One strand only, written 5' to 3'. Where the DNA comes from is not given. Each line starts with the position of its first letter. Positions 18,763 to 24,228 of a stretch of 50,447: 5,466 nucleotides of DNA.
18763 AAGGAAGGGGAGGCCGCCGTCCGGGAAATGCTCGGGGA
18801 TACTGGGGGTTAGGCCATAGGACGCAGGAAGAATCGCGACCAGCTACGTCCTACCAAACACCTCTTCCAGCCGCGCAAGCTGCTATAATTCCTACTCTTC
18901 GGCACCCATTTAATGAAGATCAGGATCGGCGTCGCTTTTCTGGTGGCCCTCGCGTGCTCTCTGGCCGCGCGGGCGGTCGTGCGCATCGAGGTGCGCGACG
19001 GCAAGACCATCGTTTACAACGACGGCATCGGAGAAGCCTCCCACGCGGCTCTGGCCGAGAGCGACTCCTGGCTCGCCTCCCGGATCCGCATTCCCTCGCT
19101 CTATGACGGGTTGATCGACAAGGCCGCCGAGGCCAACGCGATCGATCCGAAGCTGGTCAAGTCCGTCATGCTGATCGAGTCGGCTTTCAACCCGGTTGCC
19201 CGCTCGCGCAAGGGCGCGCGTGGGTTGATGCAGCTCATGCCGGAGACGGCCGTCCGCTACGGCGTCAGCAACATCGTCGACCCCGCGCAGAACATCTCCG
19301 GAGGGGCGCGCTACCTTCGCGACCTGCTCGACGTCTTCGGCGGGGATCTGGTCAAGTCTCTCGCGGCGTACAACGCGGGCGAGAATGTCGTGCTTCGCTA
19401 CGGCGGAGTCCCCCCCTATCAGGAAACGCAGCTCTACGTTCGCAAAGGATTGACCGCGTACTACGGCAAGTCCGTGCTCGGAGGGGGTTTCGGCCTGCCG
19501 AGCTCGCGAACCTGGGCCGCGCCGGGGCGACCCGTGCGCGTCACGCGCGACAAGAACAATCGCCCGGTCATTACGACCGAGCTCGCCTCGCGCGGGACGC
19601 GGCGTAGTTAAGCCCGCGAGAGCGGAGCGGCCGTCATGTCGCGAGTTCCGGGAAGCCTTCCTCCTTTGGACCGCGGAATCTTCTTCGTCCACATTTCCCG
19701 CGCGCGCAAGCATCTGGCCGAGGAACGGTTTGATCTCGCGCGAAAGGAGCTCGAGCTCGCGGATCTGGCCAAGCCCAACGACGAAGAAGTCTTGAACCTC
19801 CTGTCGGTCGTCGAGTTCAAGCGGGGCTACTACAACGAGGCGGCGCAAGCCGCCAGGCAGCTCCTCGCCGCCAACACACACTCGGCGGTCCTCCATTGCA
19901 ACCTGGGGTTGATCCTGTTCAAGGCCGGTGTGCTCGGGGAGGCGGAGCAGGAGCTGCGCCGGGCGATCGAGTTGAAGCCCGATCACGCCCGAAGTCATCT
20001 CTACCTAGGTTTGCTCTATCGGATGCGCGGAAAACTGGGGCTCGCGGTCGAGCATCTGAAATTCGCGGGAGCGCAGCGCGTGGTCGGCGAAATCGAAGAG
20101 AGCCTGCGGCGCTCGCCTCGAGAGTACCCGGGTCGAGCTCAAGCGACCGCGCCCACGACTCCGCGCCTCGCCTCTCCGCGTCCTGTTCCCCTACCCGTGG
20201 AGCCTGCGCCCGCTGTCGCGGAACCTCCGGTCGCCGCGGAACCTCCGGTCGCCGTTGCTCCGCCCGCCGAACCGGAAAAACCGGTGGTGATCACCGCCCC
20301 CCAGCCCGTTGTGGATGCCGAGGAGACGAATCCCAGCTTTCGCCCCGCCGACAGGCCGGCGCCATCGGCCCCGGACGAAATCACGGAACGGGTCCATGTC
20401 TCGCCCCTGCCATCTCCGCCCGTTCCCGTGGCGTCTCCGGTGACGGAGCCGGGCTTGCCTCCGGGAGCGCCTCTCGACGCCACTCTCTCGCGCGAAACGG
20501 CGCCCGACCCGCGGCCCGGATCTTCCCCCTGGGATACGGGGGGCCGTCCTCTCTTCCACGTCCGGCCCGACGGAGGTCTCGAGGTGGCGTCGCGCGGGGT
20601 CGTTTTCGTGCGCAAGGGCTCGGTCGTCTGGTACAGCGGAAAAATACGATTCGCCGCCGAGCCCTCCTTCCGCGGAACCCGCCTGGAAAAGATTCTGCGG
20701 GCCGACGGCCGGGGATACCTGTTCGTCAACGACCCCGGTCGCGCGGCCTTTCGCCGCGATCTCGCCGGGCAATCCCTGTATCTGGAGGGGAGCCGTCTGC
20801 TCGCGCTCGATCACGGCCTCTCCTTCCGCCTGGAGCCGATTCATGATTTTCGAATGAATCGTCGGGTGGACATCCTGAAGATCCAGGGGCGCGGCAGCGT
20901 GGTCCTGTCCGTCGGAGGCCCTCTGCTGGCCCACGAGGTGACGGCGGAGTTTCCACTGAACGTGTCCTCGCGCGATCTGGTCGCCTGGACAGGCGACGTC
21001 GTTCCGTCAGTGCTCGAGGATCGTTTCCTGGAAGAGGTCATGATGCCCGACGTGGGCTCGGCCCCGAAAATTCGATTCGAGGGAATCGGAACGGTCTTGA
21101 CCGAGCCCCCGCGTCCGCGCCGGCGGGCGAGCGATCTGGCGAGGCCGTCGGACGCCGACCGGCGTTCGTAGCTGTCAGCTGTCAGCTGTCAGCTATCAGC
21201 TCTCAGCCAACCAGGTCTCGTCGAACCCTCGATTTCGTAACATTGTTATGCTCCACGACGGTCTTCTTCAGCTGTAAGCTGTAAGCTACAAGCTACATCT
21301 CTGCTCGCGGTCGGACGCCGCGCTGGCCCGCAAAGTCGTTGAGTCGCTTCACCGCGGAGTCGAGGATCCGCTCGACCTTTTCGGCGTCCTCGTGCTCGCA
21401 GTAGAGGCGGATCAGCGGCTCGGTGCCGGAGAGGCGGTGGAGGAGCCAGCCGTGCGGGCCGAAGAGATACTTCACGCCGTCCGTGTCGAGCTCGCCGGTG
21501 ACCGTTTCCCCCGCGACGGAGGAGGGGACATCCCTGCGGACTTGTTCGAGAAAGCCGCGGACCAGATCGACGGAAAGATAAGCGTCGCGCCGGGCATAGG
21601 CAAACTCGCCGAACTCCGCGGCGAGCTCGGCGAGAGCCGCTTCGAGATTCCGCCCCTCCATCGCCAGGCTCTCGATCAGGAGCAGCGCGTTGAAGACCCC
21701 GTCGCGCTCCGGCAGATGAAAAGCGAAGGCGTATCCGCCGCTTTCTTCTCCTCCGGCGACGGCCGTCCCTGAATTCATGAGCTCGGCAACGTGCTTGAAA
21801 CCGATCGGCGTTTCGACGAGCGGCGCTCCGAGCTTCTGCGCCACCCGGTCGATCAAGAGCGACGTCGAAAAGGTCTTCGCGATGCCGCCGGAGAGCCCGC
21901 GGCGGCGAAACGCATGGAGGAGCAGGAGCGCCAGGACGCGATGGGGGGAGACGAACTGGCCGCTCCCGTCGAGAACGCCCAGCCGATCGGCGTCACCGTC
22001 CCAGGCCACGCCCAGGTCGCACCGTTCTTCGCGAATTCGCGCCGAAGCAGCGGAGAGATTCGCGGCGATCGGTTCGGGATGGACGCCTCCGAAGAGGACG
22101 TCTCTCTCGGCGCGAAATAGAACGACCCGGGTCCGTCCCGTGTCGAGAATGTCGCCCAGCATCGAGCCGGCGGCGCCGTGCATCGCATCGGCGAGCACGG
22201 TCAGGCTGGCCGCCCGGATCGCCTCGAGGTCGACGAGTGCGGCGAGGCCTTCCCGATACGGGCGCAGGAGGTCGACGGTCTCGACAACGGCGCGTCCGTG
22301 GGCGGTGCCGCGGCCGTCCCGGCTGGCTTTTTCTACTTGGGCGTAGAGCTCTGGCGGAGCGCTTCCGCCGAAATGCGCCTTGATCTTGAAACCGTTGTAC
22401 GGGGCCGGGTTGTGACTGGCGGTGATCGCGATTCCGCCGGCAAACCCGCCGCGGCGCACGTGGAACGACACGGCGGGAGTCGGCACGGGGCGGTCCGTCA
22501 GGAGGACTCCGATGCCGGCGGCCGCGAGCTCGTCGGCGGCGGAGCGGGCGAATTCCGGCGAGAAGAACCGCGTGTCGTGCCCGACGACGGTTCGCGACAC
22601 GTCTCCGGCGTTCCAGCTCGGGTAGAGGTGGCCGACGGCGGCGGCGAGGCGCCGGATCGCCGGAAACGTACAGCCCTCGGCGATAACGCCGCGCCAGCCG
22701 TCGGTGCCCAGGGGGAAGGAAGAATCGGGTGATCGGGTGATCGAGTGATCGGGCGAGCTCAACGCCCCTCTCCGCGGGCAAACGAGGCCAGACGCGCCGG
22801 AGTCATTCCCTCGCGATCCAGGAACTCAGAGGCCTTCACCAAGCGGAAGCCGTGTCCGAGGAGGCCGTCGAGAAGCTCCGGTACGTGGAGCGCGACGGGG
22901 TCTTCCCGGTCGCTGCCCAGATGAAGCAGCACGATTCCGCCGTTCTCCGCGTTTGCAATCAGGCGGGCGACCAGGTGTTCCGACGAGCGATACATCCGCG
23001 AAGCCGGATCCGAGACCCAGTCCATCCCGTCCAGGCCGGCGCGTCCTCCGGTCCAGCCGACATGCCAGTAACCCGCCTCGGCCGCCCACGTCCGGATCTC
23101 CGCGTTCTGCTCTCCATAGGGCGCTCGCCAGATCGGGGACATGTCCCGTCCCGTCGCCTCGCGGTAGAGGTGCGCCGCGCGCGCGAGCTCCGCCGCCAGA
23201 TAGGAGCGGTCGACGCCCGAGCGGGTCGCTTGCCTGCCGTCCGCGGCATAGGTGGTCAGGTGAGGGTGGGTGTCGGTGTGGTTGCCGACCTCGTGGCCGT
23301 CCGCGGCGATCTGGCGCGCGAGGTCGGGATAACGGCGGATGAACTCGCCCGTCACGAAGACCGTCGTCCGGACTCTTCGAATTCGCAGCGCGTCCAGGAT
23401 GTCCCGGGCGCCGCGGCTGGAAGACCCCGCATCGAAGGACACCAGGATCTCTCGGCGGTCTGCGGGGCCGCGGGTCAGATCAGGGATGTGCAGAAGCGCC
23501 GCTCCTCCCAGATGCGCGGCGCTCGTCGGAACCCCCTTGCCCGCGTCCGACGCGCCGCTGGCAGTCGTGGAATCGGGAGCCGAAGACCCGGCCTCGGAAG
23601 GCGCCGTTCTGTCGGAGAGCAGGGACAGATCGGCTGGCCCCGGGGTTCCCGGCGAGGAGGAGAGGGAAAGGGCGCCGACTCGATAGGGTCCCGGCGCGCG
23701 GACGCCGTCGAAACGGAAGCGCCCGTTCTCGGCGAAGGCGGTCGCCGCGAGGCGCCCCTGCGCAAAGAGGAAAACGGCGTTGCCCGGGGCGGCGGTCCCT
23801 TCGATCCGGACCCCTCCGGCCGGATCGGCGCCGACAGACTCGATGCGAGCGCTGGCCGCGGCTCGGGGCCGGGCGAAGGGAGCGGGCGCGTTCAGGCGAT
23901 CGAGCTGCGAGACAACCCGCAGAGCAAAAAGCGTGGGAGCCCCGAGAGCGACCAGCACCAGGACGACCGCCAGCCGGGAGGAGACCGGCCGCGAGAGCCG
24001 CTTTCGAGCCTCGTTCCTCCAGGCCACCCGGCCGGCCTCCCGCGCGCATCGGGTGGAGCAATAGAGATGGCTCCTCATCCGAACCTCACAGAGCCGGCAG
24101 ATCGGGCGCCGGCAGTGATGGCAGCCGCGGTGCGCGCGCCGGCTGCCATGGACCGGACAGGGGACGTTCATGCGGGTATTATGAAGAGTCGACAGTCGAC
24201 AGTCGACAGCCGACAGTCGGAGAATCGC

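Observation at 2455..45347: Gene boundaries are punctuated by stop-to-start hairpins made of tandem 7-mers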

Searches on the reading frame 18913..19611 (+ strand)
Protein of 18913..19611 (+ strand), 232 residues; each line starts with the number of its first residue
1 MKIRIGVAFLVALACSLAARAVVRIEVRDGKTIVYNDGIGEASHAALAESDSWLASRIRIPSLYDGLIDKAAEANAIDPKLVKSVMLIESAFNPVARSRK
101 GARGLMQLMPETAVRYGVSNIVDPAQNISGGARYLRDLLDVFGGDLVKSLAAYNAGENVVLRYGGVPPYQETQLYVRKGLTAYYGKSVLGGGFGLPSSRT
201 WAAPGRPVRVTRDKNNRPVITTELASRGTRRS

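Call 24: search_protein_families(library=pfam, proteins=[window:18913-19611:+])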
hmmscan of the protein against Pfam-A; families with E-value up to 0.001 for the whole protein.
window:18913-19611:+ (232 aa): 1 family
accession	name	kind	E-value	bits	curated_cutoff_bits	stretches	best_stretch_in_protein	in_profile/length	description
PF01464.25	SLT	-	2.2e-28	98.6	21.3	1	67-165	2-106/117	Transglycosylase SLT domain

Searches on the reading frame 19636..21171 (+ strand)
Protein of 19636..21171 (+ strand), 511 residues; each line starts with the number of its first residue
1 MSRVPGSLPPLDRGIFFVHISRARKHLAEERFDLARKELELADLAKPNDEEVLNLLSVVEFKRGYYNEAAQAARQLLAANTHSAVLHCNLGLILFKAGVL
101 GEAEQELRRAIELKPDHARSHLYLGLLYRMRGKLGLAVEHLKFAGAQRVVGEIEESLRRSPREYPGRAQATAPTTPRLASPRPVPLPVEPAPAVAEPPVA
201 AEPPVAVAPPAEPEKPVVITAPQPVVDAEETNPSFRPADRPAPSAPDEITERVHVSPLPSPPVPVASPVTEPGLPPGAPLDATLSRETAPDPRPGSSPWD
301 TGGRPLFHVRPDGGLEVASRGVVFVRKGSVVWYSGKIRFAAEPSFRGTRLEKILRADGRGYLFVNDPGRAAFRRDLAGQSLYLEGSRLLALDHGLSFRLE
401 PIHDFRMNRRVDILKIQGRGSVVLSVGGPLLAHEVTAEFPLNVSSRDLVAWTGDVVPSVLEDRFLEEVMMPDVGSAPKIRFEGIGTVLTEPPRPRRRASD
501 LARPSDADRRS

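Call 24: search_protein_families(library=pfam, proteins=[window:19636-21171:+])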
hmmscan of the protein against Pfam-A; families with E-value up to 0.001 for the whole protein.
window:19636-21171:+ (511 aa): 10 families
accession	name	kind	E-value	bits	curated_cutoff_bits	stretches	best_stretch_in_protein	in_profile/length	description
PF07719.23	TPR_2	-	2.7e-09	36.8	27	0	86-117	3-34/34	Tetratricopeptide repeat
PF01987.23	AIM24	-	7e-09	36.1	25.7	1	318-488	16-201/205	Mitochondrial biogenesis AIM24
PF14559.12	TPR_19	-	4.7e-08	33.7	25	1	63-121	4-62/68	Tetratricopeptide repeat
PF13414.12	TPR_11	-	8.5e-08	32.2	26.8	1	93-128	3-38/42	TPR repeat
PF00515.34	TPR_1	-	5.9e-07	29.5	27.8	0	84-117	1-34/34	Tetratricopeptide repeat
PF13432.12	TPR_16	-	1.4e-06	29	32.7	1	89-141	2-54/65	Tetratricopeptide repeat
PF13431.12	TPR_17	-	3.4e-06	27.3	24.4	0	108-138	3-33/34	Tetratricopeptide repeat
PF13424.12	TPR_12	-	2.9e-05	24.6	30.1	1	84-142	3-69/77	Tetratricopeptide repeat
PF13181.12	TPR_8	-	0.00029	21.2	25.7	0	86-117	3-34/34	Tetratricopeptide repeat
PF13428.12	TPR_14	-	0.00066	20.6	23.5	0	90-125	7-42/44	Tetratricopeptide repeat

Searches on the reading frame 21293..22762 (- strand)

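Call 24: search_protein_families(library=pfam, proteins=[window:21293-22762:-])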
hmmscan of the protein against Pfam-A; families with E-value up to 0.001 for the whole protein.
window:21293-22762:- (489 aa): 4 families
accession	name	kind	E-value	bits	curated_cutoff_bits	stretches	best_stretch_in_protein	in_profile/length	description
PF02878.22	PGM_PMM_I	-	1.6e-32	112.5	22.5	1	19-146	5-130/138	Phosphoglucomutase/phosphomannomutase, alpha/beta/alpha domain I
PF02880.22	PGM_PMM_III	-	1.4e-25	90.1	20.7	1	273-383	2-114/115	Phosphoglucomutase/phosphomannomutase, alpha/beta/alpha domain III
PF02879.22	PGM_PMM_II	-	3.6e-22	79.3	29.3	1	168-268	2-103/103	Phosphoglucomutase/phosphomannomutase, alpha/beta/alpha domain II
PF00408.26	PGM_PMM_IV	-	5.9e-08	33.1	23.1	1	426-470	22-65/68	Phosphoglucomutase/phosphomannomutase, C-terminal domain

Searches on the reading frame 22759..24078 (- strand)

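Call 24: search_protein_families(library=pfam, proteins=[window:22759-24078:-])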
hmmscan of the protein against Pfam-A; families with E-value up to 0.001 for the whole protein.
window:22759-24078:- (439 aa): 1 family
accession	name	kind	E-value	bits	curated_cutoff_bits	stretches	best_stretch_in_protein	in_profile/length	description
PF01522.26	Polysacc_deac_1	-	4.9e-25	88.3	23.1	1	205-337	3-121/124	Polysaccharide deacetylase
